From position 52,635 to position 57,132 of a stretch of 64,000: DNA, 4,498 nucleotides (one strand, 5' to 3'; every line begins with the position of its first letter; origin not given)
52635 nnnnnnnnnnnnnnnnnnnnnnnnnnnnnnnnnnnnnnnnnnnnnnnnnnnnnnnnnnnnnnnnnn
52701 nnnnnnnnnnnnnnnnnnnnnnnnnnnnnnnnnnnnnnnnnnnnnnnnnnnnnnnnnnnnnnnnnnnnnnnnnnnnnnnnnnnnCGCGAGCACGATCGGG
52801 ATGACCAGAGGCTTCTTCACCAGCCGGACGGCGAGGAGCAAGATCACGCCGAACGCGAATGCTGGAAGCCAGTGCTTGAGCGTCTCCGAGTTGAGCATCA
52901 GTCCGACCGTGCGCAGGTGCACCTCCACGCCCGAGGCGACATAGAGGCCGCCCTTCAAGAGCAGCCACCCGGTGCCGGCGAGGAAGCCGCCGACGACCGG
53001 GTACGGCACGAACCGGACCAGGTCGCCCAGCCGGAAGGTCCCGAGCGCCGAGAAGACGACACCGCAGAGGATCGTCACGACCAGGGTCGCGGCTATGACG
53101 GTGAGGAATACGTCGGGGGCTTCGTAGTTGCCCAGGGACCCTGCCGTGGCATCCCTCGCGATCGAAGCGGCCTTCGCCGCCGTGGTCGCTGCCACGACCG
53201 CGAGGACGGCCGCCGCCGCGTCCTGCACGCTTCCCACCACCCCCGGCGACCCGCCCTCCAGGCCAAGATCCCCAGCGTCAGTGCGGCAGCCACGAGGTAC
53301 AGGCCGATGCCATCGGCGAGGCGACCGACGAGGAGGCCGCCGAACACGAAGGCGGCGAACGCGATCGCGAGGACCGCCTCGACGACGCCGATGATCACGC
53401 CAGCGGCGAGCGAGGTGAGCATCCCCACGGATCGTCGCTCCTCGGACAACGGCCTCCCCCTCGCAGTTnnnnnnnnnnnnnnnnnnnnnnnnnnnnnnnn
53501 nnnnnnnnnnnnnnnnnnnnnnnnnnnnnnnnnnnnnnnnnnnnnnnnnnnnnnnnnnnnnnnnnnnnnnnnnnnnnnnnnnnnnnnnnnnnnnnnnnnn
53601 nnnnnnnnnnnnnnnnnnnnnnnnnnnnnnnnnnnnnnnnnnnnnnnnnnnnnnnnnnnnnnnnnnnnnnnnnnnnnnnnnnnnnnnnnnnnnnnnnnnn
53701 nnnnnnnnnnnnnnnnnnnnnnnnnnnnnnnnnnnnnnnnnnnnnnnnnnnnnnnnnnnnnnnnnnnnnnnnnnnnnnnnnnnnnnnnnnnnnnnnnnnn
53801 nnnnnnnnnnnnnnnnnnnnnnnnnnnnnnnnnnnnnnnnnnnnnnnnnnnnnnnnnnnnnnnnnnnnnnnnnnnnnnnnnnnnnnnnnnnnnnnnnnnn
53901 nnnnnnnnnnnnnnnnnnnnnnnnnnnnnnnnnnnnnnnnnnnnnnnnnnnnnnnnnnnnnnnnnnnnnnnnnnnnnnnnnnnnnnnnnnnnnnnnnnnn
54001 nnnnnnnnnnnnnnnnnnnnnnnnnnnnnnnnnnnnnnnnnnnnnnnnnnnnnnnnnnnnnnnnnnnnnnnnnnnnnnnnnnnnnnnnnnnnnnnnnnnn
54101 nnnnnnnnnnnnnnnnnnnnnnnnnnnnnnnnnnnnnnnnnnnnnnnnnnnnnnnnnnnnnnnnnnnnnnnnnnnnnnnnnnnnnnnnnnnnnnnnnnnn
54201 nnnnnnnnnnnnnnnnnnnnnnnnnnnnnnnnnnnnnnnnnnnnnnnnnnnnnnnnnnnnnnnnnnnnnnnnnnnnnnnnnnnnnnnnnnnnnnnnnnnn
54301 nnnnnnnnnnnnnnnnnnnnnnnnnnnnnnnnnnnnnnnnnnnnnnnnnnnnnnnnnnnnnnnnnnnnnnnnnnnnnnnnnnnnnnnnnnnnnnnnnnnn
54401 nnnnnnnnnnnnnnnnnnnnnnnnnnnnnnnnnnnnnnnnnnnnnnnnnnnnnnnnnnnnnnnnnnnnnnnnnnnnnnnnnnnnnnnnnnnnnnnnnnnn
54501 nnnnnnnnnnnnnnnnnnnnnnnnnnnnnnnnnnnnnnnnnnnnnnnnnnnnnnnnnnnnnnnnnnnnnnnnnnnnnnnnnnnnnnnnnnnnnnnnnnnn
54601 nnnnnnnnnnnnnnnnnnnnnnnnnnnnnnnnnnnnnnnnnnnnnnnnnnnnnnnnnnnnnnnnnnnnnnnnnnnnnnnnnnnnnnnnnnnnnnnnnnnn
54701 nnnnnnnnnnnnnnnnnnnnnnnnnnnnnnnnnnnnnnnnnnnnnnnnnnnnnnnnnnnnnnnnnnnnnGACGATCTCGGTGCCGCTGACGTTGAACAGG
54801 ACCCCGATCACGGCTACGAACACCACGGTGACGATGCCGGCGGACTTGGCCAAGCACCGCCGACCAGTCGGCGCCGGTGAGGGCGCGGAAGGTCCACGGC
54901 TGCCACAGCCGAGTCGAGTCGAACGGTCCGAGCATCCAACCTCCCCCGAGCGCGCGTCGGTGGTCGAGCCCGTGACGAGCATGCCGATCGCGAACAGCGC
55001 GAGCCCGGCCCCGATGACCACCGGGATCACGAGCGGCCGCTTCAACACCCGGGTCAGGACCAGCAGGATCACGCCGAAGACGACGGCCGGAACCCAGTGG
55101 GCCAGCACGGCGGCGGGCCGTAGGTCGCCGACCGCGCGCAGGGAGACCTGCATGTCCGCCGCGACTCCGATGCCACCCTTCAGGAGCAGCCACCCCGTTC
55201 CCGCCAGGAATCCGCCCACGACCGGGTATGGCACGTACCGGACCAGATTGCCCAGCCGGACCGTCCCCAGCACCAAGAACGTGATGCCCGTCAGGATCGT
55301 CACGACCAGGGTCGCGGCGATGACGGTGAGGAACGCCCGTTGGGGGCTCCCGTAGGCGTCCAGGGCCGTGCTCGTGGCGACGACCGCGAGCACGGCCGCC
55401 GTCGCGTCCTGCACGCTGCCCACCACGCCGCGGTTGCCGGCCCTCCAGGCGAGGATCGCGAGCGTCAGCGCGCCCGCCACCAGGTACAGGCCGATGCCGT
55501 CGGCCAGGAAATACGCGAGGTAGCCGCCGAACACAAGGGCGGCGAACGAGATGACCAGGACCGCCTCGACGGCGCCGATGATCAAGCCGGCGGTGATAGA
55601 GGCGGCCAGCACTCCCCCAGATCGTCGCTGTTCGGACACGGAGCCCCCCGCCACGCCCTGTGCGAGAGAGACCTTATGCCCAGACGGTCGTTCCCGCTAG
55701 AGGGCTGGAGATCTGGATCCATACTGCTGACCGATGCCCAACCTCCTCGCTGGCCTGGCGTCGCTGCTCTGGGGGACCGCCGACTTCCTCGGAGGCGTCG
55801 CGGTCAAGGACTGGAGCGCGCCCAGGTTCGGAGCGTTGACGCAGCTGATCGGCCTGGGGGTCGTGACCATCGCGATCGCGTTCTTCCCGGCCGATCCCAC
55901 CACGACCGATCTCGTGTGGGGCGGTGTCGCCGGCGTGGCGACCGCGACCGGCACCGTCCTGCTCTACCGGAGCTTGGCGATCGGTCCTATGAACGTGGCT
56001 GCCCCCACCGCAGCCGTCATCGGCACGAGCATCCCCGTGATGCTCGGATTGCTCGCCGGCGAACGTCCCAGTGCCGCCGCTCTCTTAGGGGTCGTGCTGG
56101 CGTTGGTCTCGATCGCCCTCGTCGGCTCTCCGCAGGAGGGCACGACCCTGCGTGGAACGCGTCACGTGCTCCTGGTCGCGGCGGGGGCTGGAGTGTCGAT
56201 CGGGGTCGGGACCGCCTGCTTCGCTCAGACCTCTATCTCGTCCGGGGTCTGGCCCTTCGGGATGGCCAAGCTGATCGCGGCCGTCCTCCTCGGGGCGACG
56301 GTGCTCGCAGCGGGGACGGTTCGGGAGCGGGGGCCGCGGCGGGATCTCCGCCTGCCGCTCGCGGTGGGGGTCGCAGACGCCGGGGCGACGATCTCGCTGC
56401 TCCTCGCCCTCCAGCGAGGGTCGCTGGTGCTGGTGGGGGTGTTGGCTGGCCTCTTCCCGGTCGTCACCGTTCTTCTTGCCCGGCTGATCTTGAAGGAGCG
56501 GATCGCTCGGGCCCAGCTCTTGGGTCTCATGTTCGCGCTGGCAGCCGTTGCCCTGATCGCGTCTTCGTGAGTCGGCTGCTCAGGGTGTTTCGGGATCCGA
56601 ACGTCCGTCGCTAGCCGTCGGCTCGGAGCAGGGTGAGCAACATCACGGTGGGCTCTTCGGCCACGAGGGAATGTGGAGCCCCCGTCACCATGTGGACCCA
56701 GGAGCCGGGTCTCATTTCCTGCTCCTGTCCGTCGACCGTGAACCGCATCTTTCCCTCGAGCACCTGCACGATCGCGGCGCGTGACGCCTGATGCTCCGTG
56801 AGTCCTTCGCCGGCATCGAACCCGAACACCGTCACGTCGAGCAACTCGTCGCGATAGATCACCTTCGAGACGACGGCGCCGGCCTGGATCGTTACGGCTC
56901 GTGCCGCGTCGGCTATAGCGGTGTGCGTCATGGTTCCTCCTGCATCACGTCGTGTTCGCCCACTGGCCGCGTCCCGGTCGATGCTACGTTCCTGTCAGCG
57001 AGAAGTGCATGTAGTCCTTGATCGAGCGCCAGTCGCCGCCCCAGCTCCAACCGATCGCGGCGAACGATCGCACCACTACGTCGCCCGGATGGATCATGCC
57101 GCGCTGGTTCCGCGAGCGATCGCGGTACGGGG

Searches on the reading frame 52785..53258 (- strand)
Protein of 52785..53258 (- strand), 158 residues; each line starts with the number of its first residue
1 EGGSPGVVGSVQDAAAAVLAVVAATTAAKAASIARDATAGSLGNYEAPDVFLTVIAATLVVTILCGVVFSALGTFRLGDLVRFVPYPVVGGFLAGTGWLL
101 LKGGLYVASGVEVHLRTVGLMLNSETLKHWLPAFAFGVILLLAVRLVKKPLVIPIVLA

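Call 14: search_protein_families(library=pfam, proteins=[window:52785-53258:-], max_evalue=0.01)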
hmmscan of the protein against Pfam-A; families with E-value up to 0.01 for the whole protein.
window:52785-53258:- (158 aa): 1 family
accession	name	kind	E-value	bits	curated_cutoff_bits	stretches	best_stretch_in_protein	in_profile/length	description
PF00916.26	Sulfate_transp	-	9.3e-12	44.8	23.2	1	15-149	54-180/380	Sulfate permease family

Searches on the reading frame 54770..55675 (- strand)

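Call 14: search_protein_families(library=pfam, proteins=[window:54770-55675:-], max_evalue=0.01)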
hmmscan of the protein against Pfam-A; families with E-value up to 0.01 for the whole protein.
window:54770-55675:- (302 aa): 1 family
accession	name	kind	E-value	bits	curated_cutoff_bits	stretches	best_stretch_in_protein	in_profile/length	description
PF00916.26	Sulfate_transp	-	6.2e-06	25.7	23.2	1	24-233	2-207/380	Sulfate permease family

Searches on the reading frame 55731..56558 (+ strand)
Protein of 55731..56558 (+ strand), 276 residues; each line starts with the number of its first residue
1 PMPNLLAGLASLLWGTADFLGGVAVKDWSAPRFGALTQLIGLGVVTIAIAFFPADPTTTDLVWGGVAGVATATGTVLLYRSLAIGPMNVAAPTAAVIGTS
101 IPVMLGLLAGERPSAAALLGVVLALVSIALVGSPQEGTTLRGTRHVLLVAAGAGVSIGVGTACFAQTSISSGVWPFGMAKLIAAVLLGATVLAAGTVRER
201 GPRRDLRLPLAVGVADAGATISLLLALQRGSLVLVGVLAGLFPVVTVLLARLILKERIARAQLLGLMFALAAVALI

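Call 65: search_protein_families(library=pfam, proteins=[window:55731-56558:+], max_evalue=0.001)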
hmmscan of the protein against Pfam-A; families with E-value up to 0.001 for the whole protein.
window:55731-56558:+ (276 aa): 1 family
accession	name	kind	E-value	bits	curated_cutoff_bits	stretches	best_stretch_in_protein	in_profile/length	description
PF00892.27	EamA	-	2.2e-18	67.3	28.2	2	147-276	4-133/135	EamA-like transporter family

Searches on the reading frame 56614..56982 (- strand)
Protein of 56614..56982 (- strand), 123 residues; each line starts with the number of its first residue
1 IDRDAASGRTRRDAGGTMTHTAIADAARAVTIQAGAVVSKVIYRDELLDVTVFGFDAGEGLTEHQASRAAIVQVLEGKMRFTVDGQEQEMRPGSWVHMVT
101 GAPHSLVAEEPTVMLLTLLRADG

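Call 15: search_protein_families(library=pfam, proteins=[window:56614-56982:-], max_evalue=0.01)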
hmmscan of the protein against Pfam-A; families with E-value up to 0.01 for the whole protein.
window:56614-56982:- (123 aa): 4 families
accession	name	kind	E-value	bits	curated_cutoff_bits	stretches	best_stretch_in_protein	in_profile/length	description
PF07883.17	Cupin_2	-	1.4e-09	38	27.2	1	54-115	4-67/70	Cupin domain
PF02311.25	AraC_binding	-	0.00013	22.1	21.1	1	60-110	15-65/135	AraC-like ligand binding domain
PF12973.13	Cupin_7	-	0.0011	19.2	27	1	50-118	35-100/105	ChrR Cupin-like domain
PF05899.18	Cupin_3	-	0.0026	17.9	23.5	1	67-101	24-59/74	EutQ-like cupin domain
